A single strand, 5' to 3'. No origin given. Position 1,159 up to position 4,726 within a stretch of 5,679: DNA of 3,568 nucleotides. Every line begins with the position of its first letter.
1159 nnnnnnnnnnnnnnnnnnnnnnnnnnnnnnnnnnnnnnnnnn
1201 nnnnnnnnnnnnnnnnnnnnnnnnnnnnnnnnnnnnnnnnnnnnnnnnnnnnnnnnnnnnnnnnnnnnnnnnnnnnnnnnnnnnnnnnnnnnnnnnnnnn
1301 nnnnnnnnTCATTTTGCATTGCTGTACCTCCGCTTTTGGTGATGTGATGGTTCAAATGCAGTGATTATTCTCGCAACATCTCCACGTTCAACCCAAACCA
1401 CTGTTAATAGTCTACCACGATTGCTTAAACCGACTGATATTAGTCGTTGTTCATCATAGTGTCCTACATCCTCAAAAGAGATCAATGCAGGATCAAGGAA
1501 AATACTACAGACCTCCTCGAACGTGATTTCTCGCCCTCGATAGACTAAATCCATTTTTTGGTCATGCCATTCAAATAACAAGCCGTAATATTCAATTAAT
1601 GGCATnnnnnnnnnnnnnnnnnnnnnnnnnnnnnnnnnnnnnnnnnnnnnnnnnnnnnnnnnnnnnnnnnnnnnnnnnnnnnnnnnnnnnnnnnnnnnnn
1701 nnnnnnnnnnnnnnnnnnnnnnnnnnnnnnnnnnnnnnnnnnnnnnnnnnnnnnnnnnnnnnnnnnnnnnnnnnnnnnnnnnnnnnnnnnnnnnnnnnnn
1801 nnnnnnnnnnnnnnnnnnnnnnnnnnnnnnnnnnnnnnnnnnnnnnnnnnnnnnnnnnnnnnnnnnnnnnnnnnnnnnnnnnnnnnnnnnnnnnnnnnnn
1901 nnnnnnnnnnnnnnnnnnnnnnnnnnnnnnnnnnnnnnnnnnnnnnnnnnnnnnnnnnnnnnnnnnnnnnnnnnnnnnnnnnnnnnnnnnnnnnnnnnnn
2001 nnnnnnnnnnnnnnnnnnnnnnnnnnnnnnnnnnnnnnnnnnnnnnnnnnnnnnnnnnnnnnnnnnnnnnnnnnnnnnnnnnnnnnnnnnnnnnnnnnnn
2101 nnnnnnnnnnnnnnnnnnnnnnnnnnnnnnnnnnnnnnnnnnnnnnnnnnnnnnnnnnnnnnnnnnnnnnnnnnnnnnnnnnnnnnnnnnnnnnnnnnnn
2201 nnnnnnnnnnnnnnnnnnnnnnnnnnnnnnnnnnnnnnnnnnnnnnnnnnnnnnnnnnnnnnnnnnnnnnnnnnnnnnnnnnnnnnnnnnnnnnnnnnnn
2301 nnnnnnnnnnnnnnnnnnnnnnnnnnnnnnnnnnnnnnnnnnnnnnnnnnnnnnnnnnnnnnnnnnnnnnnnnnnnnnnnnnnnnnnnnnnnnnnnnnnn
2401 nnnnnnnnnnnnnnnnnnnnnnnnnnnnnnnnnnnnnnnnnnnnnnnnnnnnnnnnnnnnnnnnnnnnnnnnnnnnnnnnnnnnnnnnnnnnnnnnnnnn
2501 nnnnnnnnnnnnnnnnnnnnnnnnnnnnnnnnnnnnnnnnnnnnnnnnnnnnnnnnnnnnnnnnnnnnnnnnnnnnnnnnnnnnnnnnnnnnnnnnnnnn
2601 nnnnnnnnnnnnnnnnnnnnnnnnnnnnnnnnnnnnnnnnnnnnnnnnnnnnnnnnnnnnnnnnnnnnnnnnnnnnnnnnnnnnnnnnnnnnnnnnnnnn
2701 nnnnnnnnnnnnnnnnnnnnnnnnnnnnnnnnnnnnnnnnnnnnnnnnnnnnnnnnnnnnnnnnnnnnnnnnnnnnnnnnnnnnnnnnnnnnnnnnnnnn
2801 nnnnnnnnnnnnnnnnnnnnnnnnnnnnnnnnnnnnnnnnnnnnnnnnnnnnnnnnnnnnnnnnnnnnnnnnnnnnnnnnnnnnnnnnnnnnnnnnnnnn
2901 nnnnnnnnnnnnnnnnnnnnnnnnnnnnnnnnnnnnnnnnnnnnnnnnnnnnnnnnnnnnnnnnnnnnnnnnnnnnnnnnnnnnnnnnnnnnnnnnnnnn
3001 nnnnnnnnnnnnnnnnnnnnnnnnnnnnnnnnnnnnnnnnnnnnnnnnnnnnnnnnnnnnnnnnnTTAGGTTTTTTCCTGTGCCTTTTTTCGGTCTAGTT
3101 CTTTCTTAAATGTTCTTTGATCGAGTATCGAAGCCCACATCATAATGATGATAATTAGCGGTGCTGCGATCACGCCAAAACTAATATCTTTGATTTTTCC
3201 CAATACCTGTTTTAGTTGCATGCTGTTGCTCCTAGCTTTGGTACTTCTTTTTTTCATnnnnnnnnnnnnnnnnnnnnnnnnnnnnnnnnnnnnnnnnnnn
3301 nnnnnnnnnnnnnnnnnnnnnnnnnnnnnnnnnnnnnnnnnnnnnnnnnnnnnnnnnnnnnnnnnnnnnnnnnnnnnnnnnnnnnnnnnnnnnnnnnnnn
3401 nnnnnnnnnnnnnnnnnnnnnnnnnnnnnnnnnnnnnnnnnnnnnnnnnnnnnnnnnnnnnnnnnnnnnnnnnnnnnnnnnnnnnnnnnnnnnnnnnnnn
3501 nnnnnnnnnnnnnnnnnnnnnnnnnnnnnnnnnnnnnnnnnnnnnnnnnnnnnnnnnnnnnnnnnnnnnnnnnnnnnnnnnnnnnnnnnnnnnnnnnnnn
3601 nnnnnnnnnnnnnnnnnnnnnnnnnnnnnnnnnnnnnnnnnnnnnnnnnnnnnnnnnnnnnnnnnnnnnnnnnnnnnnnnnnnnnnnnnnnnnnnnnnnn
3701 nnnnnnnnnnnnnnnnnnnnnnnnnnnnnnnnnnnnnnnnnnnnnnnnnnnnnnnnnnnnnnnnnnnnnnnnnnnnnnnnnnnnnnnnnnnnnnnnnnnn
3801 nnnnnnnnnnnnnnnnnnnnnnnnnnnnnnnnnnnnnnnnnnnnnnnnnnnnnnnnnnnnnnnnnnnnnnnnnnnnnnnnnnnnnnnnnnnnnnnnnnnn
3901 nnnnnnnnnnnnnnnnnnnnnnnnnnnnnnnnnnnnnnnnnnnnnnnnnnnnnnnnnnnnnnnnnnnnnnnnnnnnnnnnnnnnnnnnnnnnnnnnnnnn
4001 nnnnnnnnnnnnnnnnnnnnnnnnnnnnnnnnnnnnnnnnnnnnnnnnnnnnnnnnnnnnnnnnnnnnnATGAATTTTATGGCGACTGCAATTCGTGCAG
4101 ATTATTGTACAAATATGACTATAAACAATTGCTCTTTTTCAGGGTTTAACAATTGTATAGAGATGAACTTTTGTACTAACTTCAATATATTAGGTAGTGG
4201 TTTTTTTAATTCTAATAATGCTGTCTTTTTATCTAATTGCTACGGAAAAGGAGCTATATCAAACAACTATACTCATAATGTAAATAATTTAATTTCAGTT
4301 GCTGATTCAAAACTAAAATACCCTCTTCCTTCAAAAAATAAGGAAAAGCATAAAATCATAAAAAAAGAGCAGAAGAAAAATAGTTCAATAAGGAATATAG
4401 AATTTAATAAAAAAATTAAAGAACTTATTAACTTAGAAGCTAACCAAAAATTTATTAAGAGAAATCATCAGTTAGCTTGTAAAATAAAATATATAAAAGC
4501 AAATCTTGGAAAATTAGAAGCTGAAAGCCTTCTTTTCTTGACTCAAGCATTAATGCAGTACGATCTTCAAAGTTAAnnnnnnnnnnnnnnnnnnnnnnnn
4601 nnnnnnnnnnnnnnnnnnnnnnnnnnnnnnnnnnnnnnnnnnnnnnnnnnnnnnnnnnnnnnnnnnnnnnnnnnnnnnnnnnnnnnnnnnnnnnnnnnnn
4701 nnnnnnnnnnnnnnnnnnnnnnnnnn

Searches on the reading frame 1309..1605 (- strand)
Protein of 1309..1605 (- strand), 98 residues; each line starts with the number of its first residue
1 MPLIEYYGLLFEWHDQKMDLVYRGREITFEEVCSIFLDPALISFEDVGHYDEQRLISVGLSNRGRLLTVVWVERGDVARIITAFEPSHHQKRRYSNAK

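Call 19: search_protein_families(library=pfam, proteins=[window:1309-1605:-], max_evalue=0.01)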
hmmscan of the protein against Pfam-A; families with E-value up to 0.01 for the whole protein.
window:1309-1605:- (98 aa): 2 families
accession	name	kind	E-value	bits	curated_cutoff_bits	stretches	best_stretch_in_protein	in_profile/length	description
PF04365.19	BrnT_toxin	-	2.8e-16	60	34.5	1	13-83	1-70/77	Ribonuclease toxin, BrnT, of type II toxin-antitoxin system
PF14076.12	DUF4258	-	0.0021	18.8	25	1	25-85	12-71/71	Domain of unknown function (DUF4258)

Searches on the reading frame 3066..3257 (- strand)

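Call 19: search_protein_families(library=pfam, proteins=[window:3066-3257:-], max_evalue=0.01)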
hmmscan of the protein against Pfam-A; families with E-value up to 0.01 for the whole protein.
window:3066-3257:- (63 aa): 1 family
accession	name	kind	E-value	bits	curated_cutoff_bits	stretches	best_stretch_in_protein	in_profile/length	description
PF04995.19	CcmD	-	0.00059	20.3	25.6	1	27-62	11-44/44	Heme exporter protein D (CcmD)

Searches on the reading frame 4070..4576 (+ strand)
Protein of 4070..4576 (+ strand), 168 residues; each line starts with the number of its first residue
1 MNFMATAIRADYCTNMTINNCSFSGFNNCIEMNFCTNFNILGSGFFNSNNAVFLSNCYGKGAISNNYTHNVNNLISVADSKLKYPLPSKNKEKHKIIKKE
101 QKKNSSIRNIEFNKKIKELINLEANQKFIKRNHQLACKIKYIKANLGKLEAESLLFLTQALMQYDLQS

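Call 18: find_encoding_contigs(protein=window:4070-4576:+, flank=6000, max_places=8)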
Protein window:4070-4576:+ (168 aa): 24 contigs read that carry it; 7 places shown.
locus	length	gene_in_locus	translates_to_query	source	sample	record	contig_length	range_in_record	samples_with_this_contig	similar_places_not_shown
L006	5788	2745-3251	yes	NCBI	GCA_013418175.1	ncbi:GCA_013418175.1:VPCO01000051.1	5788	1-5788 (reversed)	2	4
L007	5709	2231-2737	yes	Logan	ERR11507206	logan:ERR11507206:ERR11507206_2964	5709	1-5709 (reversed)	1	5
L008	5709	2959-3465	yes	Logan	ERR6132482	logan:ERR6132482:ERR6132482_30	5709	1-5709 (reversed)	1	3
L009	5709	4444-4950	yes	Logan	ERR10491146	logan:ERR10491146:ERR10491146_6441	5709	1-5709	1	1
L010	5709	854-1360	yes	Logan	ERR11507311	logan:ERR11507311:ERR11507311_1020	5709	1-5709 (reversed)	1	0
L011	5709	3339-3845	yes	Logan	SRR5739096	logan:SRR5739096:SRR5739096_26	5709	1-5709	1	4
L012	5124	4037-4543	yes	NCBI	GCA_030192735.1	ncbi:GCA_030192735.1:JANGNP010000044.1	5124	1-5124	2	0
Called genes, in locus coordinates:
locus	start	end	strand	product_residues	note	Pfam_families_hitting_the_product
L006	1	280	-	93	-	PF04365:BrnT_toxin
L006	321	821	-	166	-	-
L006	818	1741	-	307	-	PF03389:MobA_MobL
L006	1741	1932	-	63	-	-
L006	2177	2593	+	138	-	PF06412:TraD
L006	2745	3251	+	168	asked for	-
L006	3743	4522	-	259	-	PF01636:APH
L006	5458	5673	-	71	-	-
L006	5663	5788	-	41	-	?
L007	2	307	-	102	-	?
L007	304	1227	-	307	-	PF03389:MobA_MobL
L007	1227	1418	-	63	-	-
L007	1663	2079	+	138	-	PF06412:TraD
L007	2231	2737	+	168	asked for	-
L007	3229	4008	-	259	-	PF01636:APH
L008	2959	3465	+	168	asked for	-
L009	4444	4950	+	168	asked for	-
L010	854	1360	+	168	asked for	-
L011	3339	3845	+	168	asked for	-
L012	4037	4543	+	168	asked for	-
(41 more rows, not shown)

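Call 19: search_protein_families(library=pfam, proteins=[window:4070-4576:+], max_evalue=0.01)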
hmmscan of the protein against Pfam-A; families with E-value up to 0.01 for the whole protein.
window:4070-4576:+ (168 aa): 0 families

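Call 28: find_homologous_proteins(query=window:4070-4576:+, max_evalue=0.001)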
Query window:4070-4576:+ (168 aa): 3 proteins with E <= 0.001 among 57 candidates.
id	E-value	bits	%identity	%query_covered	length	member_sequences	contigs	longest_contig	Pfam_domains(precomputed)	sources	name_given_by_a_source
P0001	2.6e-88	312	91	97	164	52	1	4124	-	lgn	-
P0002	7.2e-42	161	52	90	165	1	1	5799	-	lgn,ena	-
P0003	8.1e-42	161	52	90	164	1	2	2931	-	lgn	-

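Call 30: find_encoding_contigs(protein=P0002, flank=6000, max_places=4)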
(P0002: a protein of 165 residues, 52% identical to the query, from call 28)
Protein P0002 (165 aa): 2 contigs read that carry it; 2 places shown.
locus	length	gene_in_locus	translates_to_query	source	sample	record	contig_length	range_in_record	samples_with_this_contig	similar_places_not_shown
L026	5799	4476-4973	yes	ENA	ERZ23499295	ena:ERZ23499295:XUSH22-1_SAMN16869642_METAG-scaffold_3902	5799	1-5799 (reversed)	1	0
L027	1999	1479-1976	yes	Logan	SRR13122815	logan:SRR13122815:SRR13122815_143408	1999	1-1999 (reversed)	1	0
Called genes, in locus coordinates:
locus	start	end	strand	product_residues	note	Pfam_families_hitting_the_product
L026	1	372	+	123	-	?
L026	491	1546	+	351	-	PF11726:YagK_YfjJ_C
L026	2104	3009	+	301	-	PF03090:Replicase, PF08708:PriCT_1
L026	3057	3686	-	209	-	-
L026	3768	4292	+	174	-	-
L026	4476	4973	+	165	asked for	-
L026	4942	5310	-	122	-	-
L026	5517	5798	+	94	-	?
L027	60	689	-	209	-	-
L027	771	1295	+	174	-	-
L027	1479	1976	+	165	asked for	-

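Call 31: find_encoding_contigs(protein=P0001, flank=6000, max_places=4)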
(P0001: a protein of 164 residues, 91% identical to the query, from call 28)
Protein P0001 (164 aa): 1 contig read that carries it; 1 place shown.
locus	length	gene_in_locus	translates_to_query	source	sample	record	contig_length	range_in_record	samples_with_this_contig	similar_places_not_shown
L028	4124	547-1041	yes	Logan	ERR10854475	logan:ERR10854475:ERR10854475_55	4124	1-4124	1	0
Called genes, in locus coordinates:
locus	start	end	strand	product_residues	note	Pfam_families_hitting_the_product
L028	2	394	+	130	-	?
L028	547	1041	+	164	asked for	-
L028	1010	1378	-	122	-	-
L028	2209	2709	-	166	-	-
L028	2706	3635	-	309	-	PF03389:MobA_MobL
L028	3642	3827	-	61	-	-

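Call 48: list_cluster_members(proteins=[P0001, window:4070-4576:+])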
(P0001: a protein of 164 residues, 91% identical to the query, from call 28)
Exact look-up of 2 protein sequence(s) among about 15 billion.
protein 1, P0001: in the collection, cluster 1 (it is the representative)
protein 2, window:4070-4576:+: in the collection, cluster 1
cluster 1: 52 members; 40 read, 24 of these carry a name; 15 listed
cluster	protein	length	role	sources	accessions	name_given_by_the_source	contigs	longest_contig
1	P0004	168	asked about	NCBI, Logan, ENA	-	-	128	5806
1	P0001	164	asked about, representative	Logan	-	-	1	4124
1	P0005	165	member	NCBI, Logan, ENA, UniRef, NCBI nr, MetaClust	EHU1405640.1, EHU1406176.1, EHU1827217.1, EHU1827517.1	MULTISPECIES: hypothetical protein [Gammaproteobacteria] | Uncharacterized protein n=19 Tax=Acinetobacter TaxID=469 RepID=A0A6B2Q937_ACIBA | status=active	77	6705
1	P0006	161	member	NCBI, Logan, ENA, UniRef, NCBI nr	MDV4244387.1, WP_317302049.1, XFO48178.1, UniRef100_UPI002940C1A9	hypothetical protein [Acinetobacter baumannii] | hypothetical protein n=1 Tax=Acinetobacter baumannii TaxID=470 RepID=UPI002940C1A9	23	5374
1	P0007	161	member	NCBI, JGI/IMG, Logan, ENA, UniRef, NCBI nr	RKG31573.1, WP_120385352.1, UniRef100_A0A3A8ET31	hypothetical protein [Acinetobacter rongchengensis] | hypothetical protein | Uncharacterized protein n=1 Tax=Acinetobacter rongchengensis TaxID=2419601 ...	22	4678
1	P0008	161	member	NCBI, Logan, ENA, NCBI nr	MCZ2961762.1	hypothetical protein NYY68_19020 [Acinetobacter baumannii] | hypothetical protein [Acinetobacter baumannii]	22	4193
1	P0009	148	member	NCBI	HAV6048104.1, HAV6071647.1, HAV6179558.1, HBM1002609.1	TPA: hypothetical protein JI307_20360, partial [Acinetobacter baumannii]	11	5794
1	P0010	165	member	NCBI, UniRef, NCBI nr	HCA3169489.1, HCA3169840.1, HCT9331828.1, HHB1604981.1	hypothetical protein [Acinetobacter baumannii] | hypothetical protein n=2 Tax=Acinetobacter baumannii TaxID=470 RepID=UPI0013BD5979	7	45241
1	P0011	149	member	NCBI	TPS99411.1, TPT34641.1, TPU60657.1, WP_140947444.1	hypothetical protein, partial [Acinetobacter baumannii]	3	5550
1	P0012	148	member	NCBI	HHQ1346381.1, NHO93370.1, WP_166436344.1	hypothetical protein, partial [Acinetobacter baumannii]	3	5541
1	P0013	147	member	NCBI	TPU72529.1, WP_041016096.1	hypothetical protein, partial [Acinetobacter baumannii]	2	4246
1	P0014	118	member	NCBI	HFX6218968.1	TPA: hypothetical protein ACIFCE_003723, partial [Acinetobacter baumannii]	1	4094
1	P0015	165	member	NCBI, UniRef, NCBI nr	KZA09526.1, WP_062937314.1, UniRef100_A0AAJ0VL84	hypothetical protein [Acinetobacter baumannii] | Uncharacterized protein n=1 Tax=Acinetobacter baumannii TaxID=470 RepID=A0AAJ0VL84_ACIBA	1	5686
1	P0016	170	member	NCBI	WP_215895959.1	hypothetical protein, partial [Acinetobacter baumannii]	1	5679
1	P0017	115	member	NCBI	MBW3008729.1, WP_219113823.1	hypothetical protein, partial [Acinetobacter baumannii]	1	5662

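Call 50: find_encoding_contigs(protein=P0007, flank=6000, max_places=4)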
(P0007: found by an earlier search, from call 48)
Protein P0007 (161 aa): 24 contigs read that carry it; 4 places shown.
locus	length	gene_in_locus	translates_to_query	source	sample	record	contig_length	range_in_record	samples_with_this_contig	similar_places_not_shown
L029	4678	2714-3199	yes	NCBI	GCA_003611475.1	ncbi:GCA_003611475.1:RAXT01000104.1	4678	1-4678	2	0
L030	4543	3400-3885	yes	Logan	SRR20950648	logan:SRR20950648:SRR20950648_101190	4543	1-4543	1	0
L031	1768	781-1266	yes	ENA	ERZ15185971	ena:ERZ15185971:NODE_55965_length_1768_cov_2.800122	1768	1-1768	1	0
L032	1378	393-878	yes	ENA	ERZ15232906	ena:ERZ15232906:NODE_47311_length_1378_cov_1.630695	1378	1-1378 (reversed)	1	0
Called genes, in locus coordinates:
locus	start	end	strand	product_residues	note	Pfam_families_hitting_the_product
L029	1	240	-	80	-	PF04365:BrnT_toxin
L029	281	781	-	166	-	-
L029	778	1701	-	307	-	PF03389:MobA_MobL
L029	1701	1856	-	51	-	-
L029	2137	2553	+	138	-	PF06412:TraD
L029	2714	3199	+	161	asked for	-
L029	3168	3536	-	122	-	-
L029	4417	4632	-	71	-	-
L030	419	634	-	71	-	-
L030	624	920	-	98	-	PF04365:BrnT_toxin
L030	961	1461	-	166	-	-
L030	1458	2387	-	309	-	PF03389:MobA_MobL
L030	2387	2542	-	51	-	-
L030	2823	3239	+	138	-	PF06412:TraD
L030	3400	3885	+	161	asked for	-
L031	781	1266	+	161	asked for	-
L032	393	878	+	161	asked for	-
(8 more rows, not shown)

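Call 51: find_encoding_contigs(protein=P0006, flank=6000, max_places=4)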
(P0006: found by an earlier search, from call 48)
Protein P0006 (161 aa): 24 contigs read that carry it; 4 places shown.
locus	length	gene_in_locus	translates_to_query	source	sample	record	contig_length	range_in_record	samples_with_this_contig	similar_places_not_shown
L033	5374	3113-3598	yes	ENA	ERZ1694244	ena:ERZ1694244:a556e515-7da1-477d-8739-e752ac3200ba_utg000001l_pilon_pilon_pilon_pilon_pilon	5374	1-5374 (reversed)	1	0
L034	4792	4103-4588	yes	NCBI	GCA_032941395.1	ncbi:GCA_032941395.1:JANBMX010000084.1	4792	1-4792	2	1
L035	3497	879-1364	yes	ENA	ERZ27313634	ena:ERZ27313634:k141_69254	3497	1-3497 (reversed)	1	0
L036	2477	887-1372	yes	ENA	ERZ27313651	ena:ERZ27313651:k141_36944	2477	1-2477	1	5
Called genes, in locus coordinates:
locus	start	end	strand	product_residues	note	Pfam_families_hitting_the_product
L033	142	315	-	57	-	-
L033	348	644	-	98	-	PF04365:BrnT_toxin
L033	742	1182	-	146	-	-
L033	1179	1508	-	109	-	-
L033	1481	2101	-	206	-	PF03389:MobA_MobL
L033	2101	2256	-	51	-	-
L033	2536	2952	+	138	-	PF06412:TraD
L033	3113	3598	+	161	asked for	-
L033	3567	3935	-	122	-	-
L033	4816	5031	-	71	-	-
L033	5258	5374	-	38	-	?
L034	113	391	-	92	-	-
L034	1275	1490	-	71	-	-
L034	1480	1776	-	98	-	PF04365:BrnT_toxin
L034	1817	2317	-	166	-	-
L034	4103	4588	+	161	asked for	-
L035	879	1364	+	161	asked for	-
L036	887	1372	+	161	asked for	-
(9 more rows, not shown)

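Call 61: find_encoding_contigs(protein=P0005, flank=8000, max_places=6)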
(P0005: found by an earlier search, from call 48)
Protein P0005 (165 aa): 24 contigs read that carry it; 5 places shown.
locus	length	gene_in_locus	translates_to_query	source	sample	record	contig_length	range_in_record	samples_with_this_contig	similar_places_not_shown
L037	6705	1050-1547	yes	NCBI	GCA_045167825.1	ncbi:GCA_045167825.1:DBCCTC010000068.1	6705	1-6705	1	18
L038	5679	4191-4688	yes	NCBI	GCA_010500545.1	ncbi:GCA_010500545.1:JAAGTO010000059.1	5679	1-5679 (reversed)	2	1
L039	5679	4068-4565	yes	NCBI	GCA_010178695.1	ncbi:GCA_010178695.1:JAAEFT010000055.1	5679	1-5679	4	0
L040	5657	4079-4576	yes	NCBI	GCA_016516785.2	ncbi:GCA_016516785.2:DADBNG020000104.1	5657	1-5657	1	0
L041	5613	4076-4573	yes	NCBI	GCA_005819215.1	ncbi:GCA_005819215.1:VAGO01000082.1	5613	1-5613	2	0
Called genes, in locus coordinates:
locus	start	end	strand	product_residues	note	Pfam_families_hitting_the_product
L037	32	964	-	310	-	PF13737:DDE_Tnp_1_5, PF01609:DDE_Tnp_1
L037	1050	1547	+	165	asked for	-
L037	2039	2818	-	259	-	PF01636:APH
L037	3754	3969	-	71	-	-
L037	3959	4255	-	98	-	PF04365:BrnT_toxin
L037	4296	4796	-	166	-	-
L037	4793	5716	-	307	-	PF03389:MobA_MobL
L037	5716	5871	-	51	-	-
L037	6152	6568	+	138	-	PF06412:TraD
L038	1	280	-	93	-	?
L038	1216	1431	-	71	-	-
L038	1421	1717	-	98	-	PF04365:BrnT_toxin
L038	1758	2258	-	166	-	-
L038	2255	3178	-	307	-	PF03389:MobA_MobL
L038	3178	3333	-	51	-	-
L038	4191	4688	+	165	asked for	-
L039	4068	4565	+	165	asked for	-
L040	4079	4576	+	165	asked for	-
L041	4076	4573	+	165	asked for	-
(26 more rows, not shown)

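Call 62: find_encoding_contigs(protein=P0010, flank=8000, max_places=4)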
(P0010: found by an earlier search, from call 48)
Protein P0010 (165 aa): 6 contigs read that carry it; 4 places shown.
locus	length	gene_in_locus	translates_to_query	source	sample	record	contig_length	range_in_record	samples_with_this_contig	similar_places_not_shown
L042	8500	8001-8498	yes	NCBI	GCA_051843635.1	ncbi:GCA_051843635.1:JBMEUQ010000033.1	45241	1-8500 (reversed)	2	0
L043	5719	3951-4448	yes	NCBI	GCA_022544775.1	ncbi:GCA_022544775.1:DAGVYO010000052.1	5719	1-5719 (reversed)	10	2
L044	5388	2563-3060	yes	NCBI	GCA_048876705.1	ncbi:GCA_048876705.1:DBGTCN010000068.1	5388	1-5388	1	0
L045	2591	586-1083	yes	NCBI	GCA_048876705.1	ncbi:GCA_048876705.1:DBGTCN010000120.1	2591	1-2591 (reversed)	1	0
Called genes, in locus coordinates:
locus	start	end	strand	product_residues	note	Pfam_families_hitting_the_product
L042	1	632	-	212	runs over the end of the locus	PF00239:Resolvase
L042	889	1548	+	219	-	-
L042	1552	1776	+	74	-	-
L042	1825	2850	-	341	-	PF13936:HTH_38, PF00665:rve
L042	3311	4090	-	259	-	PF01636:APH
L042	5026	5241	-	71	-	-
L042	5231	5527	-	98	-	PF04365:BrnT_toxin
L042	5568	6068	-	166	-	-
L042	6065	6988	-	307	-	PF03389:MobA_MobL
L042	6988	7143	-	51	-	-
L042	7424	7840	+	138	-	PF06412:TraD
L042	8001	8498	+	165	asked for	?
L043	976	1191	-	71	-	-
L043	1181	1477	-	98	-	PF04365:BrnT_toxin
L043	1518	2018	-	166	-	-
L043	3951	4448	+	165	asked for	-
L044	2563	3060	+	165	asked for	-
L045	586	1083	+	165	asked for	-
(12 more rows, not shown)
